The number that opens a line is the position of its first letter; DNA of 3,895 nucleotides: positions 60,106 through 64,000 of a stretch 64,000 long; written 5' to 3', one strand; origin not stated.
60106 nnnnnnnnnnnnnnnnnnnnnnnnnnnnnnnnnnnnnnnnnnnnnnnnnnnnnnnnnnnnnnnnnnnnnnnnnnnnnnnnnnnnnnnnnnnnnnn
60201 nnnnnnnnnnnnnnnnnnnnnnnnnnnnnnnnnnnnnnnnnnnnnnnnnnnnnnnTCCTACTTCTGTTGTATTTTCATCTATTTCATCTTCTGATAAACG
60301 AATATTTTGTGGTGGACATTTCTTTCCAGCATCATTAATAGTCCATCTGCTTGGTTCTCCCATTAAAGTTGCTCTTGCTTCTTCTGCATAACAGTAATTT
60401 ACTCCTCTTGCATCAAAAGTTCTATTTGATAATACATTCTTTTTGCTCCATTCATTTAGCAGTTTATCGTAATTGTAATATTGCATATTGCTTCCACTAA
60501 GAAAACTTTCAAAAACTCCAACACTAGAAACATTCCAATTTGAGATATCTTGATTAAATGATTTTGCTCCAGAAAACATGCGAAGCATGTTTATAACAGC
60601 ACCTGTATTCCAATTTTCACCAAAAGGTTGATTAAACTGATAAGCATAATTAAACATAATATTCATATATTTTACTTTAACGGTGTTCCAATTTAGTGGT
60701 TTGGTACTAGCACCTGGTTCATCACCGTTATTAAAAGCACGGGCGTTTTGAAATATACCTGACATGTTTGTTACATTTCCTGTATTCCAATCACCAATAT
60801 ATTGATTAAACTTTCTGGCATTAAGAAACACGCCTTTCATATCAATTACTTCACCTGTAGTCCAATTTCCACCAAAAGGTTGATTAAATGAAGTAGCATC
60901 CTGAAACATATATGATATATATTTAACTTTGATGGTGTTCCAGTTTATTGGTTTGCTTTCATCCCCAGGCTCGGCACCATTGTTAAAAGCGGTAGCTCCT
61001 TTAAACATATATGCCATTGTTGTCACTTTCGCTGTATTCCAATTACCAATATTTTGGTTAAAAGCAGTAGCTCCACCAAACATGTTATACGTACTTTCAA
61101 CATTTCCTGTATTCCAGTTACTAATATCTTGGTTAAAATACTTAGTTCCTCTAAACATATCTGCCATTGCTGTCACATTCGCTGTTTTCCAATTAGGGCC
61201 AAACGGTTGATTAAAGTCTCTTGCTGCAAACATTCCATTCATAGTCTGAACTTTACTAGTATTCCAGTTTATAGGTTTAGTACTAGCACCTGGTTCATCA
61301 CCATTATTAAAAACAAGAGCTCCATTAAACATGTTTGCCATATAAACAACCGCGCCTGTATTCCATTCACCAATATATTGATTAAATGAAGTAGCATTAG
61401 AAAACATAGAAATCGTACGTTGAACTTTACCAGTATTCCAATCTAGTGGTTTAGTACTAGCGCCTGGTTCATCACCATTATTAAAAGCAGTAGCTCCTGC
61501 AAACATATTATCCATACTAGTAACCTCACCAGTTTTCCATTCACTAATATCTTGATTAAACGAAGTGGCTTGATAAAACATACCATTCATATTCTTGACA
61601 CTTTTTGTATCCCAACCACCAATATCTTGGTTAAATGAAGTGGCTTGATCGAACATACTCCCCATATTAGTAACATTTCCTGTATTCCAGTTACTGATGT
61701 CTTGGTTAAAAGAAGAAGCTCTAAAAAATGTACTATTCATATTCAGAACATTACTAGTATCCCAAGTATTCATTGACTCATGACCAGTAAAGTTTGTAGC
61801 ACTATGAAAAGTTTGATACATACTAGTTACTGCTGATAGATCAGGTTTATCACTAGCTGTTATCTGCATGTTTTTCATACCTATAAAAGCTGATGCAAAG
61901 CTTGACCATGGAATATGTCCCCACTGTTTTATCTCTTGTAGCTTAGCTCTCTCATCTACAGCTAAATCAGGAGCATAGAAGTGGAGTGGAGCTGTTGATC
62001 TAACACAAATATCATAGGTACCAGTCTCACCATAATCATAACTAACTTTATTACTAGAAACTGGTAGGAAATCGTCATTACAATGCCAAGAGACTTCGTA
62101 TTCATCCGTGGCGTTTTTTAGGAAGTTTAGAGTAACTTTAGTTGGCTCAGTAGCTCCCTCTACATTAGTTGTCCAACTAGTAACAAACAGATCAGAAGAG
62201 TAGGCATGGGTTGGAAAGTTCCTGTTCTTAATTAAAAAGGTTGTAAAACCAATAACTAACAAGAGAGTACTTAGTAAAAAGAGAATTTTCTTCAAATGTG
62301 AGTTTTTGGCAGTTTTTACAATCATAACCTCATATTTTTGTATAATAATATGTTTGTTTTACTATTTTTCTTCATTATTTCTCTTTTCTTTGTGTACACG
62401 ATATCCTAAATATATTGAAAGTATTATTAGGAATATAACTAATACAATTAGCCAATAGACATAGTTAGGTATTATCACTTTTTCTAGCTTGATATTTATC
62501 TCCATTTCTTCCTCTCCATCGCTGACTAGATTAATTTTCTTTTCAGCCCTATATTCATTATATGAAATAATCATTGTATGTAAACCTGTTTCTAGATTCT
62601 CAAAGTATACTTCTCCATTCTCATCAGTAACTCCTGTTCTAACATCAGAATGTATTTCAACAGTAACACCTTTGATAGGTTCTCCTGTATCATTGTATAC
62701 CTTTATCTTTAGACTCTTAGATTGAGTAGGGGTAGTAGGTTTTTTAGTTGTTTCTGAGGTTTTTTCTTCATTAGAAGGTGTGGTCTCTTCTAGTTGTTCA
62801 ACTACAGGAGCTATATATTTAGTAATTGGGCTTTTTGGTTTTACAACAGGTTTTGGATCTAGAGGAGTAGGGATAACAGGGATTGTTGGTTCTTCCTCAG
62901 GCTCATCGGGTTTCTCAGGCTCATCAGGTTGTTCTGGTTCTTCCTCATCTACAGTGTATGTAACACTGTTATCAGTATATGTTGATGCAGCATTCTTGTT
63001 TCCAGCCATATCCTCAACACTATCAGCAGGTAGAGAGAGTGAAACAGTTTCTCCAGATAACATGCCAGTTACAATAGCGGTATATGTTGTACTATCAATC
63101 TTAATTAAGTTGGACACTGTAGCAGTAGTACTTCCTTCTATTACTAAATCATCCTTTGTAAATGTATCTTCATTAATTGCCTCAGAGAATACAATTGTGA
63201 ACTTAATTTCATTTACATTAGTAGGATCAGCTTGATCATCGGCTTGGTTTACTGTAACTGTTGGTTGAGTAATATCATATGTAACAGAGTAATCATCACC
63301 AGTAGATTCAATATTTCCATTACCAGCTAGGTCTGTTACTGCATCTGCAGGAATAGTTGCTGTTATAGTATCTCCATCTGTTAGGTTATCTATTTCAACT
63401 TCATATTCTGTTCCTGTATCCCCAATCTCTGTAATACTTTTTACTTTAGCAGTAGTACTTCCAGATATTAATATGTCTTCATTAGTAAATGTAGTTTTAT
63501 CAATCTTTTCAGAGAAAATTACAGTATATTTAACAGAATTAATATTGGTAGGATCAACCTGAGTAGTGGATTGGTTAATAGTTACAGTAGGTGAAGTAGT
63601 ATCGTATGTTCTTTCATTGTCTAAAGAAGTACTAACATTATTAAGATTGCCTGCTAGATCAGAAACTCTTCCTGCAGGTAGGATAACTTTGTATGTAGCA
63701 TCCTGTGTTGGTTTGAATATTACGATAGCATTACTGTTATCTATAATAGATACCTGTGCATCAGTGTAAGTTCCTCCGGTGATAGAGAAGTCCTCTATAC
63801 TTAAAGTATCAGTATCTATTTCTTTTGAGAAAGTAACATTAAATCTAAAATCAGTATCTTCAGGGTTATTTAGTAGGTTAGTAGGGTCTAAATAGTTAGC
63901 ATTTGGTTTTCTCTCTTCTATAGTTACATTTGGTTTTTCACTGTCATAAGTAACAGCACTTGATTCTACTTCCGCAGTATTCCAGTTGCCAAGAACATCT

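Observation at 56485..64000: Two tandem giant paralogous surface proteins with DUF285 (BspA-like) repeats, Ig-like arrays and C-terminal TM/basic-tail anchors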

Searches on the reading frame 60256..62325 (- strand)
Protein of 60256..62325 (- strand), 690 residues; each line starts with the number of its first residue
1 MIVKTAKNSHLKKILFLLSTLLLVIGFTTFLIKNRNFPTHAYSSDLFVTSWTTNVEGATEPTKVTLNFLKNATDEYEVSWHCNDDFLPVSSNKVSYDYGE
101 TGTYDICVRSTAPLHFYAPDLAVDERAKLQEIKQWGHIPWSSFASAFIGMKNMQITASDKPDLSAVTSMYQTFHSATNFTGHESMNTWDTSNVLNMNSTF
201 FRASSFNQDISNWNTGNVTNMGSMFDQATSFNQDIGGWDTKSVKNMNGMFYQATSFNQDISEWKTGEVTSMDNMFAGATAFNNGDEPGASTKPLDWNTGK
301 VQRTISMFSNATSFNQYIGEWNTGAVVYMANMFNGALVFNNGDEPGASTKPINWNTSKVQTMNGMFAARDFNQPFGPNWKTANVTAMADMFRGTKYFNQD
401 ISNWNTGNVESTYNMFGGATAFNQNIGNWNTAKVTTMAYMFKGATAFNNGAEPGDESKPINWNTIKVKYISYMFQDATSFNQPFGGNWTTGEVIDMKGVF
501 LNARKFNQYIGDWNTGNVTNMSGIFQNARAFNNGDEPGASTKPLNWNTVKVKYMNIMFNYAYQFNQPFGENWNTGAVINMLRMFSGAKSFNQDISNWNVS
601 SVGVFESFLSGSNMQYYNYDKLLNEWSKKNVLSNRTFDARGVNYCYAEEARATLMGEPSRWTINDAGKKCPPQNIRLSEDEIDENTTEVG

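Call 47: predict_structure(alignment_id=A1)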
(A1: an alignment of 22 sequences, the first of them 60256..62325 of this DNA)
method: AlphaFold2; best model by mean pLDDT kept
length: 690 residues; sequences in the alignment: 22
mean_pLDDT: 90.2   pTM: 0.80
mean pLDDT of the five models: 90.2, 87.2, 86.9, 84.9, 81.7
residues with pLDDT >= 90: 528; 70-90: 108; 50-70: 34; < 50: 20
segments of 3 or more residues with pLDDT < 50: 1-7, 33-39, 686-690
pLDDT, mean of each block of 10 residues (from residue 1): 45 74 75 45 92 95 96 92 93 96 97 94 97 95 96 95 97 97 96 98 98 98 98 97 98 96 96 96 89 90 96 90 96 84 72 94 92 90 96 90 95 95 94 97 94 88 97 93 93 97 85 95 91 69 90 96 88 95 94 93 93 94 95 94 95 95 93 58 48
secondary structure, 60 per line:
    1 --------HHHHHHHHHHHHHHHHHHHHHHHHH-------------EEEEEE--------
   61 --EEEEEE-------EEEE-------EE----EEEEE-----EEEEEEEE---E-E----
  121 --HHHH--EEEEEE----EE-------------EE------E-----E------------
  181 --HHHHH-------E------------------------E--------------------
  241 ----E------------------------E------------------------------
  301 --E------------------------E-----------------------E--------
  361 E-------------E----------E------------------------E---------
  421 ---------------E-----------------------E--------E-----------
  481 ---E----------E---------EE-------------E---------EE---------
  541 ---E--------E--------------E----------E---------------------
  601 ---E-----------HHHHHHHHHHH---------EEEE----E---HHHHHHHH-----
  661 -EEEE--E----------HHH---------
elements in order (helices of 4 or more, strands of 3 or more residues): H9-33 E47-52 E63-68 E76-79 E93-97 E103-110 H123-126 E129-134 H183-187 H616-626 E636-639 H648-655 E662-665
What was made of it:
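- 62203..62325 (-): aa 1-41: basic n-region plus hydrophobic helix (aa 13-33) and possible signal-peptidase site THA|YS; either a cleaved signal peptide or an N-terminal signal anchor. AF2 helix 9-33, then low pLDDT at 33-39 (call 47).
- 61933..62202 (-): aa 42-131: small beta-sandwich N-domain, weakly PKD-like, with conserved Cys82/Cys107. AF2 strands with pLDDT above 90 (call 47).
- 60316..60480 (-): aa 616-670: helical/beta C-terminal cap of the solenoid with conserved Cys645/Cys670. AF2 H616-626, E636-639, H648-655, E662-665 (call 47).
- Structure: head model pLDDT 90.2, pTM 0.80 (call 47).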

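Call 50: fold_search(model_id=the predicted structure, library=pdb)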
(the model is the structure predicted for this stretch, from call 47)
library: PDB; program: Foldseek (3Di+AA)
matches with E <= 10: 266; with E <= 0.001: 2
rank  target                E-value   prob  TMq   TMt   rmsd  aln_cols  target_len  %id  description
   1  7sd0_A                6.4e-06  1.00  0.17  0.22  18.5       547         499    8  Cryo-EM structure of the SHOC2:PP1C:MRAS complex (released 2022-04-20)
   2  4r6g                  2.5e-04  0.91  0.15  0.19  16.8       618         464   10  Crystal structure of computational designed leucine rich repeats DLRR_K in space group P22121 (released 2015-01-07)
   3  4r5d                  2.4e-03  0.54  0.11  0.16  18.9       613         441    8  Crystal structure of computational designed leucine rich repeats DLRR_G3 in space group F222 (released 2015-01-07)
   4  5zln_B                5.7e-03  0.30  0.13  0.12  21.2       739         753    9  Crystal structure of mouse TLR9 in complex with two DNAs (CpG DNA and TCGCCA DNA) (released 2018-04-25)
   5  4bss_A                2.2e-02  0.20  0.12  0.15  16.8       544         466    8  Structure of the ectodomain of LGR5 in complex with R-spondin-1 (Fu1Fu2) in P21 crystal form (released 2013-06-19)
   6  7crc_A                4.5e-02  0.18  0.12  0.09  16.7       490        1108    8  Cryo-EM structure of plant NLR RPP1 tetramer in complex with ATR1 (released 2020-12-16)
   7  4per_A                1.2e-01  0.09  0.10  0.13  19.8       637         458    7  Structure of Gallus gallus ribonuclease inhibitor complexed with Gallus gallus ribonuclease I (released 2014-06-25)
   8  4q62                  3.3e-01  0.13  0.11  0.17  15.3       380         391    6  Crystal Structure of Leucine-rich repeat- and Coiled coil-containing Protein from Legionella pneumophila (released 2014-05-07)
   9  1dfj_I                3.6e-01  0.08  0.11  0.15  18.5       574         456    7  RIBONUCLEASE INHIBITOR COMPLEXED WITH RIBONUCLEASE A (released 1997-01-11)
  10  4peq_D                4.0e-01  0.10  0.14  0.18  15.7       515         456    5  Structure of bovine ribonuclease inhibitor complexed with bovine ribonuclease I (released 2014-06-25)
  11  3afg_B                4.3e-01  0.75  0.08  0.11   5.5        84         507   19  Crystal structure of ProN-Tk-SP from Thermococcus kodakaraensis (released 2010-08-04)
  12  4a42_B                4.8e-01  0.66  0.07  0.27   5.4        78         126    4  CpGH89CBM32-6 produced by Clostridium perfringens (released 2012-04-04)
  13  1a4y_A                5.9e-01  0.06  0.11  0.15  17.7       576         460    6  RIBONUCLEASE INHIBITOR-ANGIOGENIN COMPLEX (released 1998-10-14)
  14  3afg_A                6.5e-01  0.80  0.08  0.11   4.3        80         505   21  Crystal structure of ProN-Tk-SP from Thermococcus kodakaraensis (released 2010-08-04)
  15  3tsr_E                6.8e-01  0.08  0.12  0.16  19.0       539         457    8  X-ray structure of mouse ribonuclease inhibitor complexed with mouse ribonuclease 1 (released 2012-09-19)
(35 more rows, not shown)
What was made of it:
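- Tried and rejected: Foldseek on the head gave LRR hits with poor TM-scores of 0.1-0.2 because of curvature differences (call 50).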

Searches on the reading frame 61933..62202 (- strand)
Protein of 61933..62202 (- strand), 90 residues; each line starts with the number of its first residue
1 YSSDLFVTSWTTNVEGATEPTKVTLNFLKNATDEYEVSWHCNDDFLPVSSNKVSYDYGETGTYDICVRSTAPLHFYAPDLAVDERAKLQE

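Call 46: search_protein_families(library=pfam, proteins=[window:61933-62202:-], max_evalue=1)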
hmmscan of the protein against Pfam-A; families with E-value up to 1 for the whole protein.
window:61933-62202:- (90 aa): 2 families
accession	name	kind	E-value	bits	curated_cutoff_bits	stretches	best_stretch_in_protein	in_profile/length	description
PF18911.6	PKD_4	-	0.021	15.3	27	1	18-69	17-68/85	PKD domain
PF00801.26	PKD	-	0.023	15.1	23.5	1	18-68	12-64/80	PKD domain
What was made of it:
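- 61933..62202 (-): Pfam PKD/PKD_4 E 0.02, sub-threshold (call 46).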

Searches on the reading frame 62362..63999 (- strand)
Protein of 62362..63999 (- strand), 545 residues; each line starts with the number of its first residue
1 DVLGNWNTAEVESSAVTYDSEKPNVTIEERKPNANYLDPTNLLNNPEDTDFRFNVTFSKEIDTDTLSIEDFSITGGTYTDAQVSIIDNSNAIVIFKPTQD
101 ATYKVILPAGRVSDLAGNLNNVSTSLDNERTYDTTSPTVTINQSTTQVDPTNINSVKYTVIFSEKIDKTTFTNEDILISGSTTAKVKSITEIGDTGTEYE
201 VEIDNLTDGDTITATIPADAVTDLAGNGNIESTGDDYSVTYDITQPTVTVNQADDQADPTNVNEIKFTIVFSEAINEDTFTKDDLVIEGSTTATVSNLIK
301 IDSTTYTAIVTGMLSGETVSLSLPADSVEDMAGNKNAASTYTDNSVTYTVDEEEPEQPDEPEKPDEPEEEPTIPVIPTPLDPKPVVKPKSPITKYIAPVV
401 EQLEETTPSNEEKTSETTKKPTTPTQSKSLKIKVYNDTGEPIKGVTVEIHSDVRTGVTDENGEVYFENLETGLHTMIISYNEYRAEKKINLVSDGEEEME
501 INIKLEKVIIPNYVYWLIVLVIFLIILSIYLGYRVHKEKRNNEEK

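Call 5: search_protein_families(library=pfam, proteins=[window:62362-63999:-], max_evalue=0.01)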
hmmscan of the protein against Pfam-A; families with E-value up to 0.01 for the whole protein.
window:62362-63999:- (545 aa): 5 families
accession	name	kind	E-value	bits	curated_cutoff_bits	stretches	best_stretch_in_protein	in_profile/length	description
PF19078.6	Big_12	-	1.1e-18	67.8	27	3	242-340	1-95/102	Bacterial Ig-like domain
PF13205.12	Big_5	-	2.7e-14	54.2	23.6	3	31-119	4-95/105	Bacterial Ig-like domain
PF13620.12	CarboxypepD_reg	-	3.5e-09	37.3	32.3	1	430-505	2-81/82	Carboxypeptidase regulatory-like domain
PF13715.12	CarbopepD_reg_2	-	3.8e-09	36.9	32.2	1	434-507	5-80/88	CarboxypepD_reg-like domain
PF17789.7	MG4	-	0.0067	17.1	24.7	0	429-467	17-59/95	Macroglobulin domain MG4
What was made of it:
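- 62479..62712 (-): CarboxypepD_reg domain of gene B. Pfam 37.3 bits, above the cutoff of 32.3 (call 5)
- Checked: In the partial copy it finds Big_12, Big_5 and CarboxypepD_reg (call 5).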

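Call 9: search_protein_families(library=ncbifam, proteins=[window:62362-63999:-], max_evalue=0.01)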
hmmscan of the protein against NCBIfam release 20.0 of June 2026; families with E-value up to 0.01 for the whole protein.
window:62362-63999:- (545 aa): 3 families
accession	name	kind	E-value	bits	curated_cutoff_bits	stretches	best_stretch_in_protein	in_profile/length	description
NF033930.1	pneumo_PspA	exception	0.00071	18.4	850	1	327-476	327-463/659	pneumococcal surface protein A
TIGR04526.1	predic_Ig_block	subfamily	0.002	17.1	150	1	301-493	22-211/693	putative immunoglobulin-blocking virulence protein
NF008082.0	PRK10819.1-3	equivalog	0.0046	16.8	265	1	349-429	64-146/242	TonB system transport protein TonB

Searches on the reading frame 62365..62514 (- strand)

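Call 28: search_protein_families(library=ncbifam, proteins=[window:62365-62514:-], max_evalue=10)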
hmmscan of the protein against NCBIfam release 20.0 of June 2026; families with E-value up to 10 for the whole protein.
seq(50 aa): 4 families
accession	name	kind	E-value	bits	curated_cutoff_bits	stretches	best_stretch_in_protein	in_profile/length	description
TIGR03940.1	PGA_PgaD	equivalog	0.022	14.7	31.45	1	6-48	56-99/141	poly-beta-1,6-N-acetyl-D-glucosamine biosynthesis protein PgaD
TIGR03943.1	TIGR03943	equivalog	0.062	12.7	88.8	1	9-46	4-41/221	TIGR03943 family putative permease subunit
NF004412.0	PRK05759.1-3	equivalog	0.15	11.8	156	1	5-34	14-43/185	F0F1 ATP synthase subunit B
NF003393.0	PRK04561.1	equivalog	0.23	11.4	104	1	19-32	7-20/75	twin arginine translocase protein A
